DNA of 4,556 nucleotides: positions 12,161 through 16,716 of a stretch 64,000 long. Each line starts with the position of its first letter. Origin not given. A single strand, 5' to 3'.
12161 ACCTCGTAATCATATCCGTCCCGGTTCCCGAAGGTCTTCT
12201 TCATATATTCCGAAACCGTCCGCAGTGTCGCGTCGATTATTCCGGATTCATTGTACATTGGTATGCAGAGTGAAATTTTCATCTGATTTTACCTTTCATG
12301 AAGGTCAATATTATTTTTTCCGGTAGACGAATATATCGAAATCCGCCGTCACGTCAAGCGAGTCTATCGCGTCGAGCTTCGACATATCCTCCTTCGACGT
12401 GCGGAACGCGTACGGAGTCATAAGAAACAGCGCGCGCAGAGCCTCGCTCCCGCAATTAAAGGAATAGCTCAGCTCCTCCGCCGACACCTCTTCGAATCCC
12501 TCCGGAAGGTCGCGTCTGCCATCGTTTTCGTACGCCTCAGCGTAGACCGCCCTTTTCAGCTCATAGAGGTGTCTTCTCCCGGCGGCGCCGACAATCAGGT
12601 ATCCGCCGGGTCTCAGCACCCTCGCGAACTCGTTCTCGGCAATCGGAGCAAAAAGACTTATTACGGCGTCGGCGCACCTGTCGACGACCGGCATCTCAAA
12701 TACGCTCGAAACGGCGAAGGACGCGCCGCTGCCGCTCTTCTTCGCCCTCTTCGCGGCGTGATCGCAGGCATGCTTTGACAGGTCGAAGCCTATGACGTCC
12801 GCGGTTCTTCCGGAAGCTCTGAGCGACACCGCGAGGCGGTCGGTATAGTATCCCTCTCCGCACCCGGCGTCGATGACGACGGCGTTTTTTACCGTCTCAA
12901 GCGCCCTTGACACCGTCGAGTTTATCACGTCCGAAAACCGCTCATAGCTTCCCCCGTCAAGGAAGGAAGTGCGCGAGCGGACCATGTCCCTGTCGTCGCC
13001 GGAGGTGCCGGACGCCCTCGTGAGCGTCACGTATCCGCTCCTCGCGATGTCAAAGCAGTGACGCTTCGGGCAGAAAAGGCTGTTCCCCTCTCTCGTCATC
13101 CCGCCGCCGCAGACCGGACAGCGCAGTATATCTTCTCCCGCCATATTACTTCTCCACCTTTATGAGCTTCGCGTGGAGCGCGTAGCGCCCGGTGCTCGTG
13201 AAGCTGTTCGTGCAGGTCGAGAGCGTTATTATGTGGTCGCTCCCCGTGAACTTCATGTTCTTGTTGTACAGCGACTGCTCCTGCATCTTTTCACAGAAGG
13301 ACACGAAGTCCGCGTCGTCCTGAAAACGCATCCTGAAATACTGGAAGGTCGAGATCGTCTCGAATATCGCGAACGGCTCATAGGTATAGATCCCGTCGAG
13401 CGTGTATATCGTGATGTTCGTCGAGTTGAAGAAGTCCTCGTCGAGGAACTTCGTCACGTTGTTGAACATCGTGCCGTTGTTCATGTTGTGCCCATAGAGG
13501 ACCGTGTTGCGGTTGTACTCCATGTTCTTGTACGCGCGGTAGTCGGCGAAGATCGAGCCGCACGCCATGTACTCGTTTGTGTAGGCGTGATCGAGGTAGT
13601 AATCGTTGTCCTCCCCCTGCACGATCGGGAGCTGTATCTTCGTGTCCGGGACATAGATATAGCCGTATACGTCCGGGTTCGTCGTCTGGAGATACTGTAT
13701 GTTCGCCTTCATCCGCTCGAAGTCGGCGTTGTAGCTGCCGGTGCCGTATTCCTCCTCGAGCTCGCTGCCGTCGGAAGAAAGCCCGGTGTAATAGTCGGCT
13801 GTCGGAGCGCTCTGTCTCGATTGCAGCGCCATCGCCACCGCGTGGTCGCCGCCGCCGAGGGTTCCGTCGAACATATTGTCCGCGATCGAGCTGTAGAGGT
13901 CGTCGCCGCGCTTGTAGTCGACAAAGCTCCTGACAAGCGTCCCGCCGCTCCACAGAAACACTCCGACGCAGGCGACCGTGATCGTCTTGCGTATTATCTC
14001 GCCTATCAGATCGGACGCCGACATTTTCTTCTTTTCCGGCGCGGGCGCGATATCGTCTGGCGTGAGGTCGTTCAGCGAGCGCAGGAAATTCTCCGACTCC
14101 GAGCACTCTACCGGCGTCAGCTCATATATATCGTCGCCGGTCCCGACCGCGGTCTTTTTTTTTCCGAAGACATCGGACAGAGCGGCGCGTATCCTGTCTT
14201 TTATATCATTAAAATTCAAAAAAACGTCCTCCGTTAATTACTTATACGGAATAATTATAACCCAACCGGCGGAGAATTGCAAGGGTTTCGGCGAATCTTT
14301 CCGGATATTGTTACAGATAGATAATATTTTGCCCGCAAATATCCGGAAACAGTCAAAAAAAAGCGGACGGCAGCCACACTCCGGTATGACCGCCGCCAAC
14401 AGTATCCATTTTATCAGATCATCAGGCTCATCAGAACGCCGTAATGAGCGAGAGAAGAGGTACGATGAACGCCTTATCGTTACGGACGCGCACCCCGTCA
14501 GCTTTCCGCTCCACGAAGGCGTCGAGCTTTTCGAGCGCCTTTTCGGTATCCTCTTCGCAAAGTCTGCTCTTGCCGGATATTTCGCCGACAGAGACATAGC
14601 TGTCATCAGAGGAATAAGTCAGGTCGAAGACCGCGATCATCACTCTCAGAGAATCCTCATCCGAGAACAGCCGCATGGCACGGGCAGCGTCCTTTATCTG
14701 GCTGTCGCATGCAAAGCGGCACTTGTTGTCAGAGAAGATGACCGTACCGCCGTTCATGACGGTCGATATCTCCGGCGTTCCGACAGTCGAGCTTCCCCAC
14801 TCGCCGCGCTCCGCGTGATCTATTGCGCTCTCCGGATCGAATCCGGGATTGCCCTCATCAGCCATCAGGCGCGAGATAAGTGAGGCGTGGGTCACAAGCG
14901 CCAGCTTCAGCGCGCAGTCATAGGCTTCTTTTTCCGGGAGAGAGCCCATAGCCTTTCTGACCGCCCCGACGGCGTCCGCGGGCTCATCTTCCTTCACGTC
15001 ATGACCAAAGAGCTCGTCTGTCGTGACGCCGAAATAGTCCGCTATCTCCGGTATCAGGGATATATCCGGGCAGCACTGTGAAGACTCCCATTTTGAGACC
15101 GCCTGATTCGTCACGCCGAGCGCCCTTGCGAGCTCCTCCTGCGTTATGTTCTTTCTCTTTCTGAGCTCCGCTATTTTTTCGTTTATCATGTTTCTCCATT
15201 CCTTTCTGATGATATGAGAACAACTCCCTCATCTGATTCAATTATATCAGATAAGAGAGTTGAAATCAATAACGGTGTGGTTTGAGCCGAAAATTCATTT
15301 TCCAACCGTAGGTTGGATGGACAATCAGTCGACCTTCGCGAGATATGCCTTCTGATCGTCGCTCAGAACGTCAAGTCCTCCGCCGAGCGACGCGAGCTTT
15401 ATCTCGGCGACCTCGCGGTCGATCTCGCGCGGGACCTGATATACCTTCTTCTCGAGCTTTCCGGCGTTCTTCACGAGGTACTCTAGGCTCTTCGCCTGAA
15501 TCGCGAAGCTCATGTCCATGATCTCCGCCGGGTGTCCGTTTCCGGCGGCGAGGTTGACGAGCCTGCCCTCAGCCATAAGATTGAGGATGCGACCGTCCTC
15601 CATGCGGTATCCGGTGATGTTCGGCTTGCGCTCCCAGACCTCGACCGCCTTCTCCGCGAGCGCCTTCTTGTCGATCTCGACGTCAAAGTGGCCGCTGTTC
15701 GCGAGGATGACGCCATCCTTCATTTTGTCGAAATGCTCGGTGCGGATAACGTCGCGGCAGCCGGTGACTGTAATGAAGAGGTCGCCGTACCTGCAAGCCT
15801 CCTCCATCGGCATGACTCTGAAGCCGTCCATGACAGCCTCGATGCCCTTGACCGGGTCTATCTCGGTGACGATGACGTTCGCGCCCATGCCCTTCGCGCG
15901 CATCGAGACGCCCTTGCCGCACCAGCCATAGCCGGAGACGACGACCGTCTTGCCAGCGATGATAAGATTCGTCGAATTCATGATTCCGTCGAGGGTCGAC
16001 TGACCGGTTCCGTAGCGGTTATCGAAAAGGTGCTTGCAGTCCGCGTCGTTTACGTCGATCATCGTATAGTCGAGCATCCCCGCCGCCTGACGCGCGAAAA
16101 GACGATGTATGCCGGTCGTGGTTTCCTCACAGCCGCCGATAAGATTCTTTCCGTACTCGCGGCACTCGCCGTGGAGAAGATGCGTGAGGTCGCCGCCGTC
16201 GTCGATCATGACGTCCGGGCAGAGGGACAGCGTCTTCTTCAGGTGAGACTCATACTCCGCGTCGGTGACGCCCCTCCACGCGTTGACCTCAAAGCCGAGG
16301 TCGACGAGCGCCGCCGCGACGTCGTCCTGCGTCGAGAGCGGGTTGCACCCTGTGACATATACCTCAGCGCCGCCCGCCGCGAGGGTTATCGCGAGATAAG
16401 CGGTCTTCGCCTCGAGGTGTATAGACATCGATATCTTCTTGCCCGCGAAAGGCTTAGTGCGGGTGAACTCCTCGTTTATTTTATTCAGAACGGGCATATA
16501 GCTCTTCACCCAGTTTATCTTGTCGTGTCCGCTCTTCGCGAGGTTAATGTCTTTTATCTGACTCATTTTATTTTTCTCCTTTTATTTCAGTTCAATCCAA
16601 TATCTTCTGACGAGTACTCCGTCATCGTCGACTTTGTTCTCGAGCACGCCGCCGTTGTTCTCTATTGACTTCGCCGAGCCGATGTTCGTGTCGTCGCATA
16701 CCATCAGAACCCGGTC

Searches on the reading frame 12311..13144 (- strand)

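Call 75: search_protein_families(library=pfam, proteins=[window:12311-13144:-], max_evalue=0.00001)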
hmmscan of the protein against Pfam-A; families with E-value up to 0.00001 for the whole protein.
window:12311-13144:- (277 aa): 5 families
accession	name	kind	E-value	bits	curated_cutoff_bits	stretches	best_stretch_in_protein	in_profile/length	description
PF13847.12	Methyltransf_31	-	1.9e-15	57.3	27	1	86-206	3-128/145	Methyltransferase domain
PF13649.12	Methyltransf_25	-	1.1e-13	52.2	27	1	90-181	1-97/97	Methyltransferase domain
PF08241.18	Methyltransf_11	-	4.1e-12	47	21.2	1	92-185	2-95/95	Methyltransferase domain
PF21302.3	Zn_ribbon_RlmA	-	2.3e-11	43.9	27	1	8-41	2-35/44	RlmA, N-terminal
PF13679.12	Methyltransf_32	-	2.6e-09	37.6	27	1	68-163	7-107/143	Methyltransferase domain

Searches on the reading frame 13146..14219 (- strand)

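Call 75: search_protein_families(library=pfam, proteins=[window:13146-14219:-], max_evalue=0.00001)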
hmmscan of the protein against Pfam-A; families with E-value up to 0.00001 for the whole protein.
window:13146-14219:- (357 aa): 1 family
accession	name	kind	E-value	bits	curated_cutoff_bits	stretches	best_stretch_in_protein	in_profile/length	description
PF04203.18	Sortase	-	2.1e-13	50.5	26.6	1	188-352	1-124/125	Sortase domain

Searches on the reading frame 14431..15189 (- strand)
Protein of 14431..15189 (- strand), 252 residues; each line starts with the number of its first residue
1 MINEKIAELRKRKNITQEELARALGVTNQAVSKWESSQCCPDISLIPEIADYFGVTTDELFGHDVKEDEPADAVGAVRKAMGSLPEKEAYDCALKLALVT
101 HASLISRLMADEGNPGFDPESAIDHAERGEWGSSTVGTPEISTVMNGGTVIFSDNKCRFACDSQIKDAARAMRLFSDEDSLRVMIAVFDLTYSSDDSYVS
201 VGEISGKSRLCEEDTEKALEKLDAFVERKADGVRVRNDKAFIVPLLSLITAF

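Call 75: search_protein_families(library=pfam, proteins=[window:14431-15189:-], max_evalue=0.00001)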
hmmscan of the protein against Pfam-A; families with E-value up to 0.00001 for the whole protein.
window:14431-15189:- (252 aa): 4 families
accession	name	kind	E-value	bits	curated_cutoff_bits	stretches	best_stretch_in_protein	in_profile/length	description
PF01381.28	HTH_3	-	1.8e-15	57.1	23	1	6-60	1-55/55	Helix-turn-helix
PF13560.12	HTH_31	-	5.7e-09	36.6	27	1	6-59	6-60/64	Helix-turn-helix domain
PF12844.13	HTH_19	-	2.1e-07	31.2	30.2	1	4-61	2-59/64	Helix-turn-helix domain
PF13443.12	HTH_26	-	7.9e-06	26.5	22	0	5-63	1-60/63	Cro/C1-type HTH DNA-binding domain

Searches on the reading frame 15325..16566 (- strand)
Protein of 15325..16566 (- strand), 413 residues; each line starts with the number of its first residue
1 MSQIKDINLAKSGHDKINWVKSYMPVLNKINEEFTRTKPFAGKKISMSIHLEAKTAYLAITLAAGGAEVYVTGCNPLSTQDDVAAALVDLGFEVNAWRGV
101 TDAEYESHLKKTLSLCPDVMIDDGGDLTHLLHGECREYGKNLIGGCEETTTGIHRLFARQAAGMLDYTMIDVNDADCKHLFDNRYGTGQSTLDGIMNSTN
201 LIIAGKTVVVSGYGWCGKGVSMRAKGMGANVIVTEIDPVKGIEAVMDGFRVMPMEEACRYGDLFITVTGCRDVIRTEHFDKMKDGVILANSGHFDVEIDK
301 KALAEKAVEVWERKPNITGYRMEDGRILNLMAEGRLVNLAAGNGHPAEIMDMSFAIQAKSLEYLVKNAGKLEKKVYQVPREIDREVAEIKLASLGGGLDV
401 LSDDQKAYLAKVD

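Call 75: search_protein_families(library=pfam, proteins=[window:15325-16566:-], max_evalue=0.00001)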
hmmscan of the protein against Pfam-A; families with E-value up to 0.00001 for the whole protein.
window:15325-16566:- (413 aa): 4 families
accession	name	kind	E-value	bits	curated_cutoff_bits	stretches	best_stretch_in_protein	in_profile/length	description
PF05221.23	AdoHcyase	-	1.3e-55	189.2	25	2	3-136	3-141/299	S-adenosyl-L-homocysteine hydrolase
PF00670.27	AdoHcyase_NAD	-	7.8e-54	182.6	27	1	183-342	1-160/162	S-adenosyl-L-homocysteine hydrolase, NAD binding domain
PF02826.25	2-Hacid_dh_C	-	2.1e-09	37.4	25.1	1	203-305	34-139/178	D-isomer specific 2-hydroxyacid dehydrogenase, NAD binding domain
PF07991.19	KARI_N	-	1.5e-06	28.4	20.6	1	203-300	2-103/165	Acetohydroxy acid isomeroreductase, NADPH-binding domain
